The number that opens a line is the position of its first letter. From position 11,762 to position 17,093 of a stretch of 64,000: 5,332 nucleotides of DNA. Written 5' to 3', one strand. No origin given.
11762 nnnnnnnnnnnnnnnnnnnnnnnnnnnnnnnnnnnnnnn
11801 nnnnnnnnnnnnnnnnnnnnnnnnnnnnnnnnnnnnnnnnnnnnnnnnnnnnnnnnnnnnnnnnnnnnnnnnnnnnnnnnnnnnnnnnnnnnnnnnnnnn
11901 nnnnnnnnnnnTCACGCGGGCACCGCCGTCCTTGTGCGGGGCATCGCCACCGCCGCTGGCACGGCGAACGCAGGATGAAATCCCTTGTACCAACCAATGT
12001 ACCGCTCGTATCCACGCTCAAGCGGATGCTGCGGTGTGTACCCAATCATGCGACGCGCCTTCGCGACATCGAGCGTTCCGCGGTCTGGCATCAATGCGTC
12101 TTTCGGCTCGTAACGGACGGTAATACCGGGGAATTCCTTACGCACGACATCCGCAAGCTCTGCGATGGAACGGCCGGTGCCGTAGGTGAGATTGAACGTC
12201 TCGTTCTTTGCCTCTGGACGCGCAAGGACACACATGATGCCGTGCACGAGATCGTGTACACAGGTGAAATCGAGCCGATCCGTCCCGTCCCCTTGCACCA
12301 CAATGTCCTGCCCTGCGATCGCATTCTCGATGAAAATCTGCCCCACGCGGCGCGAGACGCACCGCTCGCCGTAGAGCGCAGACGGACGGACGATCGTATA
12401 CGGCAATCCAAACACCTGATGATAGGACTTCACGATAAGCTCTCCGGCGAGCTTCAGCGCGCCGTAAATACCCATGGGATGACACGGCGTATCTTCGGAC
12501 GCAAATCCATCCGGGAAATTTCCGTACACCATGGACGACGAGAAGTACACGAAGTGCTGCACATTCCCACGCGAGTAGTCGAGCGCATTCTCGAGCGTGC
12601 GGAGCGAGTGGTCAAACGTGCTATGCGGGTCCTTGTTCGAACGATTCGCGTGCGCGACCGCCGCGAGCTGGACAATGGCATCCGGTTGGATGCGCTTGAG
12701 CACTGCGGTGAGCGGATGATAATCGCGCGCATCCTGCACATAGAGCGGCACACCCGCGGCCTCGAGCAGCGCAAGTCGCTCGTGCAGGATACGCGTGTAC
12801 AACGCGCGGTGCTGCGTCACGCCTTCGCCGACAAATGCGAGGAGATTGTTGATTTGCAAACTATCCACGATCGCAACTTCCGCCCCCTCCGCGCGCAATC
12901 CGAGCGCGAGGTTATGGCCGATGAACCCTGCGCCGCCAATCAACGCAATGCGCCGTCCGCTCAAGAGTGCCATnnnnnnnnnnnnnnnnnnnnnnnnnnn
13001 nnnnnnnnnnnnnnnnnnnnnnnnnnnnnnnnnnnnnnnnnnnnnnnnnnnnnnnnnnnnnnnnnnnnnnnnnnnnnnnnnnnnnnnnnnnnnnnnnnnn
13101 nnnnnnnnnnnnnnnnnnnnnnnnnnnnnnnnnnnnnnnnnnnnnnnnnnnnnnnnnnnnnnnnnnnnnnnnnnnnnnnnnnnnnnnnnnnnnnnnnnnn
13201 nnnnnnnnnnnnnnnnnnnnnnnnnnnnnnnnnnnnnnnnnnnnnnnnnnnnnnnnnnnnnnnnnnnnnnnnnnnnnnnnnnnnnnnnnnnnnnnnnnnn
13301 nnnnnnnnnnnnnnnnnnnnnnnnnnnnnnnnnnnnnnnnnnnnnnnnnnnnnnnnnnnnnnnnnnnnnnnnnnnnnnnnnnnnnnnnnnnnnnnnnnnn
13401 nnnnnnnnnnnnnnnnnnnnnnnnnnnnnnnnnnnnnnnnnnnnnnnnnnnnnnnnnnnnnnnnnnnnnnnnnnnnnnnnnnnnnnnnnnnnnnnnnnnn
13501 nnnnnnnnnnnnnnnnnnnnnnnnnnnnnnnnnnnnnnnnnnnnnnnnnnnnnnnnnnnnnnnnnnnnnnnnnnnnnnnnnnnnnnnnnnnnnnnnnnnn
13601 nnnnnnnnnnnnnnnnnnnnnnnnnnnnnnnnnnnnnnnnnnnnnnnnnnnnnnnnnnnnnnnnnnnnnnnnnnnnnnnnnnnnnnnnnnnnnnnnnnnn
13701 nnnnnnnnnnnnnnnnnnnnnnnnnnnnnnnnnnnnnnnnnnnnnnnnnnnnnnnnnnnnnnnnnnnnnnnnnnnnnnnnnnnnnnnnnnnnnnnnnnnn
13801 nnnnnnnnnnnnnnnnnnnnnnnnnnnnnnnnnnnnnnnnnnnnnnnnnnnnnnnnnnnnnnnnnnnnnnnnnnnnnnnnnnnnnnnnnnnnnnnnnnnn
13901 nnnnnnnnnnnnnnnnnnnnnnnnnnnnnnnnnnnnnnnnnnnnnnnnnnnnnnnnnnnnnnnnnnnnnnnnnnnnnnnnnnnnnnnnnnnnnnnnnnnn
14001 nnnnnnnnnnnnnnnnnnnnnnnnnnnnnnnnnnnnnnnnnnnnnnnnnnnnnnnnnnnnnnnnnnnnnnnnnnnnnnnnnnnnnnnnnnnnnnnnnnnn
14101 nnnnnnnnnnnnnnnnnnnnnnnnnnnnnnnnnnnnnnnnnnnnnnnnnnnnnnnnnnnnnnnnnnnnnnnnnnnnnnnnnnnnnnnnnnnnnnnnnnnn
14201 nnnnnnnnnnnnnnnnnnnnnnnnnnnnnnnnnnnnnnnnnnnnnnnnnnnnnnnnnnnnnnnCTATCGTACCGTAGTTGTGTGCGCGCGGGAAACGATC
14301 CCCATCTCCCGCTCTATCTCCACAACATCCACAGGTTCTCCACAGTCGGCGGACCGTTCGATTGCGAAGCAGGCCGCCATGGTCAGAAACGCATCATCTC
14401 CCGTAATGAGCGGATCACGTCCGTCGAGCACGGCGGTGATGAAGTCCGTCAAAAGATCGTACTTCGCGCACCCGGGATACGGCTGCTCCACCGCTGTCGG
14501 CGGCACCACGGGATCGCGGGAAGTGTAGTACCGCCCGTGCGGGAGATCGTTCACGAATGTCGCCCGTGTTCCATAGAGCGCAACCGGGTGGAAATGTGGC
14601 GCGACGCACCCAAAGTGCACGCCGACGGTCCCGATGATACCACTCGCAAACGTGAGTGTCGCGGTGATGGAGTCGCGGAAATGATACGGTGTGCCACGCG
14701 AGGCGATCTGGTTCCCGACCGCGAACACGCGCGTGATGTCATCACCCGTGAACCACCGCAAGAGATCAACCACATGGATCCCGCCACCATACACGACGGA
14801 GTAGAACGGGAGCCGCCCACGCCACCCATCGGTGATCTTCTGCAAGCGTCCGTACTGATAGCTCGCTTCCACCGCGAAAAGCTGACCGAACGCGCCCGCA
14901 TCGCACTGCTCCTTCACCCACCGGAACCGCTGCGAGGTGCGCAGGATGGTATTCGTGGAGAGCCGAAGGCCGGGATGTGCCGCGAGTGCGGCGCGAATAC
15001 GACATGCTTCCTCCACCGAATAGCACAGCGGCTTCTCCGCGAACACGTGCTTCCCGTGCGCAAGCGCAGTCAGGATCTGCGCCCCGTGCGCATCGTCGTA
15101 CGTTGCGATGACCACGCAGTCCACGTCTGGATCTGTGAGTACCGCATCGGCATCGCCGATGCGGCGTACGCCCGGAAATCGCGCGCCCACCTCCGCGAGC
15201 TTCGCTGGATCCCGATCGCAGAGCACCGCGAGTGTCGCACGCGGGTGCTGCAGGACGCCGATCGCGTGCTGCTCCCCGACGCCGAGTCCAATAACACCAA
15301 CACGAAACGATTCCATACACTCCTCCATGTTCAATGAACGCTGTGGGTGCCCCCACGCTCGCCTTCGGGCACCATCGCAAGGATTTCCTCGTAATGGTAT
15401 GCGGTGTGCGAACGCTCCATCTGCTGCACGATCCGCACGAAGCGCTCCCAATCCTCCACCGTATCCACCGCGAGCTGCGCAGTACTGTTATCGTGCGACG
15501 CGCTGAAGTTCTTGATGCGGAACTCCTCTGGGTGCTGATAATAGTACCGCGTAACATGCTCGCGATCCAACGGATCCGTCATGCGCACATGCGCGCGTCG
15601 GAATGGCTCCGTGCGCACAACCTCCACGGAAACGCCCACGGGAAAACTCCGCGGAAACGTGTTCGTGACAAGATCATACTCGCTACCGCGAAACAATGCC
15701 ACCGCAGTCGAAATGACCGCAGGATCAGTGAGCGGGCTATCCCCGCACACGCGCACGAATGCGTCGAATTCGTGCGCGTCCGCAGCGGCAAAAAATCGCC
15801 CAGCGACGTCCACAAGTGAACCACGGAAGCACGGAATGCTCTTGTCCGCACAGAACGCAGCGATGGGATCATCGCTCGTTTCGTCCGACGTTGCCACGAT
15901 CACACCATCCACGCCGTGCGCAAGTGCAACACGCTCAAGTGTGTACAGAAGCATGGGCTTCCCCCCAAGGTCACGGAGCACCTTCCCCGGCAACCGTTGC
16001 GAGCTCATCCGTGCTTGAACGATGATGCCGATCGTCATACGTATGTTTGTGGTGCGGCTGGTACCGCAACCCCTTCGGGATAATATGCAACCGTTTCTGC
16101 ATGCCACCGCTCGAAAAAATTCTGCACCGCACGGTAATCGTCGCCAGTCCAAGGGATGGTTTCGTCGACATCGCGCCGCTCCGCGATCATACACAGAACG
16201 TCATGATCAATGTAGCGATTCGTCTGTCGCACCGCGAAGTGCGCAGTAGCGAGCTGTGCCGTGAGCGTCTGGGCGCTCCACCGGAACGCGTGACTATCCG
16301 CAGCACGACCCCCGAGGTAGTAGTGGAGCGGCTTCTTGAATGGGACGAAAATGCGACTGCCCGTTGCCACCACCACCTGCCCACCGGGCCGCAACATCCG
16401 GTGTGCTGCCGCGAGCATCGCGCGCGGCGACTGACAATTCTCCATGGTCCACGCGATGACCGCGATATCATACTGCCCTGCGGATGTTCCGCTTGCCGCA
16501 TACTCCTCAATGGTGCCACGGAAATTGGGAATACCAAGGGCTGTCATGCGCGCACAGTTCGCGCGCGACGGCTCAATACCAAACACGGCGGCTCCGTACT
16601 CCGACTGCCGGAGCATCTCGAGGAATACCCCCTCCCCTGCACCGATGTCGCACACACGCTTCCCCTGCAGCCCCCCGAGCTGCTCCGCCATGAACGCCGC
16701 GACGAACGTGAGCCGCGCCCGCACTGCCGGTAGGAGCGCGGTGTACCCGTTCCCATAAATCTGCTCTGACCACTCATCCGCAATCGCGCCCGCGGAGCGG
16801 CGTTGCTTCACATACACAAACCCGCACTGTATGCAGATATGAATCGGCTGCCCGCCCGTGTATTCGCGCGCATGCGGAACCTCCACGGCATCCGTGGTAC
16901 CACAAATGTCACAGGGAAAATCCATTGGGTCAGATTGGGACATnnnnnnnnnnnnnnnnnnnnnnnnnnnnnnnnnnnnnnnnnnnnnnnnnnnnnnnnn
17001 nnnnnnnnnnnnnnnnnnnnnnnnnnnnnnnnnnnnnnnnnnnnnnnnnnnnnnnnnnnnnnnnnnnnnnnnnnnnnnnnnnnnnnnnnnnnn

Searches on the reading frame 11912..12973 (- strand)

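Call 6: search_protein_families(library=pfam, proteins=[window:11912-12973:-], max_evalue=0.001)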
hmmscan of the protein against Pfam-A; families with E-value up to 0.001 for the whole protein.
window:11912-12973:- (353 aa): 6 families
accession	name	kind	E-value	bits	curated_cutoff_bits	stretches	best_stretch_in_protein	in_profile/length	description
PF01370.27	Epimerase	-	4.3e-43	147.9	20.9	1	10-262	2-239/240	NAD dependent epimerase/dehydratase family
PF16363.11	GDP_Man_Dehyd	-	1e-33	117.7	27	1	12-323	3-330/332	GDP-mannose 4,6 dehydratase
PF04321.23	RmlD_sub_bind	-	1.9e-14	53.9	27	1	8-315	2-272/287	RmlD substrate binding domain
PF13460.12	NAD_binding_10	-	3.8e-05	24.1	27.2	1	65-203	30-149/184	NAD(P)H-binding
PF01073.25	3Beta_HSD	-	5e-05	22.9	22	1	11-248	2-227/280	3-beta hydroxysteroid dehydrogenase/isomerase family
PF07993.18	NAD_binding_4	-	0.00055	19.6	20.1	1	98-203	90-210/258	Male sterility protein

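Call 16: search_protein_families(library=ncbifam, proteins=[window:11912-12973:-], max_evalue=0.00001)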
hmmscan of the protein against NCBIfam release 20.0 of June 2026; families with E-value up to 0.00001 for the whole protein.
window:11912-12973:- (353 aa): 16 families
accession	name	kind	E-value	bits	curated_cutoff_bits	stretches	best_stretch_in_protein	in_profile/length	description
TIGR01181.1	dTDP_gluc_dehyt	equivalog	7.2e-32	110.7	365.1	1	11-330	4-312/321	dTDP-glucose 4,6-dehydratase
TIGR01179.1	galE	equivalog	5.5e-25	87.9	262.3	1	9-322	2-318/332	UDP-glucose 4-epimerase GalE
NF007582.0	PRK10217.1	equivalog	6.5e-22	78.1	698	1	7-330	2-332/355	dTDP-glucose 4,6-dehydratase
TIGR04180.1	EDH_00030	hypoth_equivalog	1.8e-21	76.5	475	1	74-280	50-255/297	NAD-dependent 4,6-dehydratase LegB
TIGR02197.1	heptose_epim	equivalog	3.2e-20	72.5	274.6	1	10-330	2-314/316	ADP-glyceromanno-heptose 6-epimerase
NF007490.0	PRK10084.1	subfamily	1e-13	51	649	1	81-329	58-334/361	dTDP-glucose 4,6-dehydratase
TIGR01214.1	rmlD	equivalog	1.7e-13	50.3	224.05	1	8-230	1-179/285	dTDP-4-dehydrorhamnose reductase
NF041015.1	UDPsulfquin_syn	equivalog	2.3e-13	49.9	575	1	8-129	2-118/384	UDP-sulfoquinovose synthase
TIGR02622.1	CDP_4_6_dhtase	equivalog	9.2e-13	48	278.45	1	5-188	3-172/352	CDP-glucose 4,6-dehydratase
TIGR01472.1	gmd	equivalog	2.8e-11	43.2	415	1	75-290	56-276/342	GDP-mannose 4,6-dehydratase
NF011728.1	PRK15181.1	equivalog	1e-10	41.2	760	1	98-333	92-341/348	Vi polysaccharide biosynthesis UDP-N-acetylglucosaminuronic acid C-4 epimerase TviC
NF047922.1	GDPFucSynFcl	equivalog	1.6e-10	41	500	1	87-329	44-301/308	GDP-L-fucose synthase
NF007956.0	PRK10675.1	subfamily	3.6e-10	39.5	394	1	9-183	3-162/338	UDP-glucose 4-epimerase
NF043036.1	ErythonDh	equivalog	1.3e-09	37.7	325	1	8-185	2-164/321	D-erythronate dehydrogenase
NF008872.0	PRK11908.1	equivalog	1.9e-08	33.7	294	1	96-279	68-269/349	bifunctional UDP-4-keto-pentose/UDP-xylose synthase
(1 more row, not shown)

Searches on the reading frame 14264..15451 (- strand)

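Call 6: search_protein_families(library=pfam, proteins=[window:14264-15451:-], max_evalue=0.001)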
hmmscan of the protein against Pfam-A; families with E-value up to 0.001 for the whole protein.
window:14264-15451:- (395 aa): 4 families
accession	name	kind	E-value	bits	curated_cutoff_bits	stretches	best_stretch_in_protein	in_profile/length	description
PF01408.29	GFO_IDH_MocA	-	1.7e-21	77.5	24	1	49-159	1-112/120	Oxidoreductase family, NAD-binding Rossmann fold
PF22725.1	GFO_IDH_MocA_C3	-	4.5e-19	69.1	27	1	176-299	1-123/124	GFO/IDH/MocA C-terminal domain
PF02894.22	GFO_IDH_MocA_C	-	2.7e-11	44.1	22.9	1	180-375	1-217/218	Oxidoreductase family, C-terminal alpha/beta domain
PF03447.22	NAD_binding_3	-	0.00059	21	24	1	66-136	13-85/116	Homoserine dehydrogenase, NAD binding domain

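Call 16: search_protein_families(library=ncbifam, proteins=[window:14264-15451:-], max_evalue=0.00001)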
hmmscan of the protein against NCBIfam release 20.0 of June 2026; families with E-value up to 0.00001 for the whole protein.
window:14264-15451:- (395 aa): 9 families
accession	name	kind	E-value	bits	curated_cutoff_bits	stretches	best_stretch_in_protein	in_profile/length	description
TIGR04380.1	myo_inos_iolG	equivalog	9.6e-31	106.9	355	1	49-276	2-227/330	inositol 2-dehydrogenase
NF058563.1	BT_2159_fam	equivalog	1.6e-16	60.3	650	1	50-273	2-217/350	disaccharide 3-dehydrogenase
NF008607.0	PRK11579.1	subfamily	8.4e-16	57.9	330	1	47-214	3-167/346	oxidoreductase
NF040723.1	UDP-GlcNAcDh_Arch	equivalog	1.5e-15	57.5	450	1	50-363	2-296/302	UDP-N-acetylglucosamine 3-dehydrogenase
NF052679.1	InsChiInosDhIolG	equivalog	2.3e-15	56.5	540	1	50-282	4-231/343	bifunctional inositol 2-dehydrogenase/D-chiro-inositol 1-dehydrogenase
NF007574.0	PRK10206.1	equivalog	1.1e-14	54.2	352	1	83-232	39-184/345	oxidoreductase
NF058561.1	BT_2158_fam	equivalog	1.8e-12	46.6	750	1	47-196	32-182/487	glycoside 3-dehydrogenase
NF052479.1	LevoglcsnDh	equivalog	3.7e-12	45.6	650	1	75-254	39-221/386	levoglucosan dehydrogenase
NF041392.1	XylDh_Gfo6_Halo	equivalog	9.2e-08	31.2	350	1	47-230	15-200/350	D-xylose 1-dehydrogenase Gfo6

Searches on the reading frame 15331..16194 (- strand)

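Call 6: search_protein_families(library=pfam, proteins=[window:15331-16194:-], max_evalue=0.001)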
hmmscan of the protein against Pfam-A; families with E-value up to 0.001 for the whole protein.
window:15331-16194:- (287 aa): 2 families
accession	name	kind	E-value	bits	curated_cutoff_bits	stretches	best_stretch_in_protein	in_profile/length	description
PF02348.25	CTP_transf_3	-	1.9e-29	103.5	22.6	1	57-258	2-193/217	Cytidylyltransferase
PF12804.13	NTP_transf_3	-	3.4e-07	31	27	1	70-183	15-126/160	MobA-like NTP transferase domain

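Call 16: search_protein_families(library=ncbifam, proteins=[window:15331-16194:-], max_evalue=0.00001)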
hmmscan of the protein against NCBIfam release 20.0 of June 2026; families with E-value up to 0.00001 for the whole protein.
window:15331-16194:- (287 aa): 6 families
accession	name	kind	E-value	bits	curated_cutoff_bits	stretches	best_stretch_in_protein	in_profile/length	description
NF003952.0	PRK05450.1-5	subfamily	1.6e-19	70.1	193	1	53-172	1-120/250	3-deoxy-manno-octulosonate cytidylyltransferase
NF009905.0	PRK13368.1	subfamily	2.3e-19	69.7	255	1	53-177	1-123/243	3-deoxy-manno-octulosonate cytidylyltransferase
NF003950.0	PRK05450.1-3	subfamily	1.5e-14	54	234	1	54-180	2-130/248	3-deoxy-manno-octulosonate cytidylyltransferase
NF003948.0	PRK05450.1-1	equivalog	3.6e-14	52.6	281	1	53-179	4-131/248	3-deoxy-manno-octulosonate cytidylyltransferase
TIGR00466.1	kdsB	equivalog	4.6e-11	42.6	155.2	1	53-162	1-110/241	3-deoxy-manno-octulosonate cytidylyltransferase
TIGR03584.1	PseF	equivalog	1e-06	28.6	205.7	1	58-108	3-53/222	pseudaminic acid cytidylyltransferase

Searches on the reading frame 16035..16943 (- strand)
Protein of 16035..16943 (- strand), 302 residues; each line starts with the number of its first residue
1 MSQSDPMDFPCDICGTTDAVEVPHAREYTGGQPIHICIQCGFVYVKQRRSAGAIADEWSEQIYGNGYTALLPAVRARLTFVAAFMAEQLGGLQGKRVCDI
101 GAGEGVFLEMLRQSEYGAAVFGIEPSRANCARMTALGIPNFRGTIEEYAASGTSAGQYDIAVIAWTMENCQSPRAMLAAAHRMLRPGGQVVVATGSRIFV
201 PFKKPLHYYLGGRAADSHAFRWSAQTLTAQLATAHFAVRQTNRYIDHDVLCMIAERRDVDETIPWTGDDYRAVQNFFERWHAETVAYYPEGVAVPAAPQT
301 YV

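Call 6: search_protein_families(library=pfam, proteins=[window:16035-16943:-], max_evalue=0.001)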
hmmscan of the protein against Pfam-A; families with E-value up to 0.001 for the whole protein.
window:16035-16943:- (302 aa): 6 families
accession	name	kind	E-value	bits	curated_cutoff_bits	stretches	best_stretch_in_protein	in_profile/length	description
PF13489.12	Methyltransf_23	-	4.1e-16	59.6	27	1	82-240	10-163/164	Methyltransferase domain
PF08241.18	Methyltransf_11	-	5.9e-10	40.1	21.2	1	99-192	2-95/95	Methyltransferase domain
PF08242.18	Methyltransf_12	-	9.4e-09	36.3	30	1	99-189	2-97/98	Methyltransferase domain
PF07021.18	MetW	-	1.9e-08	34.6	21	1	93-193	13-108/193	Methionine biosynthesis protein MetW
PF13649.12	Methyltransf_25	-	6.3e-08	33.6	27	1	97-188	1-97/97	Methyltransferase domain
PF13847.12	Methyltransf_31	-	6e-05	23.2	27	1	94-196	4-113/145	Methyltransferase domain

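Call 16: search_protein_families(library=ncbifam, proteins=[window:16035-16943:-], max_evalue=0.00001)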
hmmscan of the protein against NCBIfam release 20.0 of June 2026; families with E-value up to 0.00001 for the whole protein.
window:16035-16943:- (302 aa): 4 families
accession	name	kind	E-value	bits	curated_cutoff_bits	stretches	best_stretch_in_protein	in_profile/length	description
NF045667.1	MTase_DVU1556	equivalog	1.9e-09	37.3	155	1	90-193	19-120/213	DVU_1556 family methyltransferase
TIGR01983.1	UbiG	equivalog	2.3e-09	36.9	102.95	1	53-199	7-158/228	bifunctional 2-polyprenyl-6-hydroxyphenol methylase/3-demethylubiquinol 3-O-methyltransferase UbiG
TIGR02081.1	metW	equivalog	3.3e-07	30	189.5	1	94-219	14-132/194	methionine biosynthesis protein MetW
NF043040.1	corrin_prot_MT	hypoth_equivalog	4.8e-06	26.2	180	0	81-196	30-151/216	corrinoid protein-associated methyltransferase CpaM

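Call 37: find_homologous_proteins(query=window:16035-16943:-, max_evalue=0.00001)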
Query window:16035-16943:- (302 aa): 1010 proteins with E <= 0.00001 among 4389 candidates; the best 120 are listed.
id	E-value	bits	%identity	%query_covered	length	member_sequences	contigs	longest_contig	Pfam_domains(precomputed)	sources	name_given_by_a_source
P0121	4.4e-201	685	100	98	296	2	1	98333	PF07021.19,PF13489.13,PF13649.13,PF08241.19,PF08242.19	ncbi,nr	ncbi:MAG: class I SAM-dependent methyltransferase [bacterium]|nr:class I SAM-dependent methyltransfe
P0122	7.3e-160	550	79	99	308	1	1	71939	PF07021.19,PF13847.13,PF13489.13,PF13649.13,PF08241.19,PF08242.19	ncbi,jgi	-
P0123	2.8e-157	541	77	99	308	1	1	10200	PF07021.19,PF13847.13,PF13489.13,PF13649.13,PF01209.25,PF08241.19,PF08242.19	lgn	-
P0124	1.8e-156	538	80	96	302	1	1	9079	PF07021.19,PF13489.13,PF13649.13,PF08241.19,PF08242.19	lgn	-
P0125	3.0e-156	538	79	98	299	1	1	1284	PF07021.19,PF13489.13,PF13649.13,PF08241.19,PF08242.19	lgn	-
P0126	6.1e-155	533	77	98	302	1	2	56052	PF07021.19,PF13847.13,PF13489.13,PF13649.13,PF08241.19,PF08242.19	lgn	-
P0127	1.6e-131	457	67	97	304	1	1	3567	PF07021.19,PF13847.13,PF13489.13,PF13649.13,PF05219.18,PF01209.25,PF08241.19,PF08242.19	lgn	-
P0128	4.2e-129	449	68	93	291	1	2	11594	PF07021.19,PF13847.13,PF13489.13,PF13649.13,PF05219.18,PF08241.19,PF08242.19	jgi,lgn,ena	-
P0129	7.0e-127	441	68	93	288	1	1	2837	PF07021.19,PF13847.13,PF13489.13,PF13649.13,PF08241.19,PF08242.19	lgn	-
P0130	2.3e-123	430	65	96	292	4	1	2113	PF07021.19,PF13847.13,PF13489.13,PF08241.19,PF08242.19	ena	-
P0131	4.9e-115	402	59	96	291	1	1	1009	PF13489.13,PF13649.13,PF08241.19,PF08242.19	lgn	-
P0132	3.8e-113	396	63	93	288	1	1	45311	PF07021.19,PF13847.13,PF13489.13,PF13649.13,PF08241.19,PF08242.19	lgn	-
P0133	1.1e-111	391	61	95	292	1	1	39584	PF07021.19,PF13489.13,PF13649.13,PF08241.19,PF08242.19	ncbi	-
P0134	2.7e-111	390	60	93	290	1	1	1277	PF13489.13,PF13649.13,PF05219.18,PF08241.19,PF08242.19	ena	-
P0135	3.3e-111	390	60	93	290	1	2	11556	PF13847.13,PF13489.13,PF13649.13,PF08241.19,PF08242.19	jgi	-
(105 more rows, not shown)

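Call 45: predict_structure(alignment_id=A1)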
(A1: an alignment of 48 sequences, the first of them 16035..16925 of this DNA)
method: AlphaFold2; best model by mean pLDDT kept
length: 296 residues; sequences in the alignment: 48
mean_pLDDT: 88.8   pTM: 0.89
mean pLDDT of the five models: 88.8, 87.4, 86.7, 85.3, 85.4
residues with pLDDT >= 90: 201; 70-90: 66; 50-70: 22; < 50: 7
segments of 3 or more residues with pLDDT < 50: 291-296
pLDDT, mean of each block of 10 residues (from residue 1): 94 95 91 96 87 73 86 95 98 95 98 96 94 96 85 94 92 97 91 65 78 86 98 85 90 97 96 92 65 39
secondary structure, 60 per line:
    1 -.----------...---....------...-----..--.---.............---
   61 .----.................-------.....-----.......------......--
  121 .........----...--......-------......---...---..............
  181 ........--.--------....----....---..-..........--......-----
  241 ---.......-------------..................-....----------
elements in order: E13-15 H19-22 E29-31 H45-56 H66-82 E90-94 H100-106 E113-118 H121-129 E134-136 H139-144 E152-157 H167-177 E178-188 H200-203 H208-211 H218-227 E230-235 E244-250 H264-281 H283-286

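Call 52: fold_search(model_id=the predicted structure, library=pdb)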
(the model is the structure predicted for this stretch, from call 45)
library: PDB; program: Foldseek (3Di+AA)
matches with E <= 10: 1984; with E <= 0.001: 1013
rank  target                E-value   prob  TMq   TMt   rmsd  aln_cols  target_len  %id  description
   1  4rv9                  4.4e-14  1.00  0.70  0.51   5.6       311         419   15  Crystal structure of MtmC in complex with SAH (released 2015-02-04)
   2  5t6b_A                6.4e-14  1.00  0.65  0.49   7.6       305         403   18  X-ray structure of the KijD1 C3-methyltransfeerase, converted to monomeric form (released 2016-09-14)
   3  4e2y                  1.1e-13  1.00  0.68  0.52   5.8       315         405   16  X-ray Structure of the E224Q mutant of TcaB9, a C-3'-Methyltransferase, in Complex with S-Adenosyl-L-Homocysteine and Su (released 2012-04-25)
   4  5t67_A                1.2e-13  1.00  0.63  0.48   7.4       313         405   19  x-ray structure of the KijD1 C3-methyltransferase from Actinomadura kijaniata in complex with SAH and dTDP-sugar produ (released 2016-09-14)
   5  4e2w                  1.3e-13  1.00  0.68  0.52   5.7       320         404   16  X-ray Structure of the H181N mutant of TcaB9, a C-3'-Methyltransferase, in Complex with S-Adenosyl-L-Homocysteine and Su (released 2012-04-25)
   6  4rvd                  1.7e-13  1.00  0.68  0.49   5.8       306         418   15  Crystal structure of MtmC in complex with SAM (released 2015-01-28)
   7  5t6b_B                2.2e-13  1.00  0.68  0.51   6.2       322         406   19  X-ray structure of the KijD1 C3-methyltransfeerase, converted to monomeric form (released 2016-09-14)
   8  5t6b_C                2.6e-13  1.00  0.65  0.50   6.1       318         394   18  X-ray structure of the KijD1 C3-methyltransfeerase, converted to monomeric form (released 2016-09-14)
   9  5t6b_D                3.0e-13  1.00  0.65  0.50   6.6       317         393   18  X-ray structure of the KijD1 C3-methyltransfeerase, converted to monomeric form (released 2016-09-14)
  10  4e31                  3.8e-13  1.00  0.68  0.52   5.9       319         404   16  X-ray Structure of the Y76F mutant of TcaB9, a C-3'-Methyltransferase, in Complex with S-Adenosyl-L-Homocysteine and Sug (released 2012-04-25)
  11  4e2z                  4.6e-13  1.00  0.69  0.52   5.6       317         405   15  X-ray Structure of the H225N mutant of TcaB9, a C-3'-Methyltransferase, in Complex with S-Adenosyl-L-Homocysteine and Su (released 2012-04-25)
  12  4e33                  5.2e-13  1.00  0.69  0.53   5.6       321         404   15  X-ray Structure of the C-3'-Methyltransferase TcaB9 in Complex with S-Adenosyl-L-Homocysteine and Reduced dTDP-Sugar Sub (released 2012-04-25)
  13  5t64_A                5.2e-13  1.00  0.68  0.51   5.9       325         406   18  X-ray structure of the C3-methyltransferase KijD1 from Actinomadura kijaniata in complex with TDP and SAH (released 2016-09-14)
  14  4e30                  5.5e-13  1.00  0.69  0.52   5.7       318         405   16  X-ray Structure of the H181N/E224Q double mutant of TcaB9, a C-3'-Methyltransferase, in Complex with S-Adenosyl-L-Homocy (released 2012-04-25)
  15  4kdr                  9.6e-13  1.00  0.46  0.63   5.9       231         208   22  Crystal Structure of UBIG/SAH complex (released 2014-04-30)
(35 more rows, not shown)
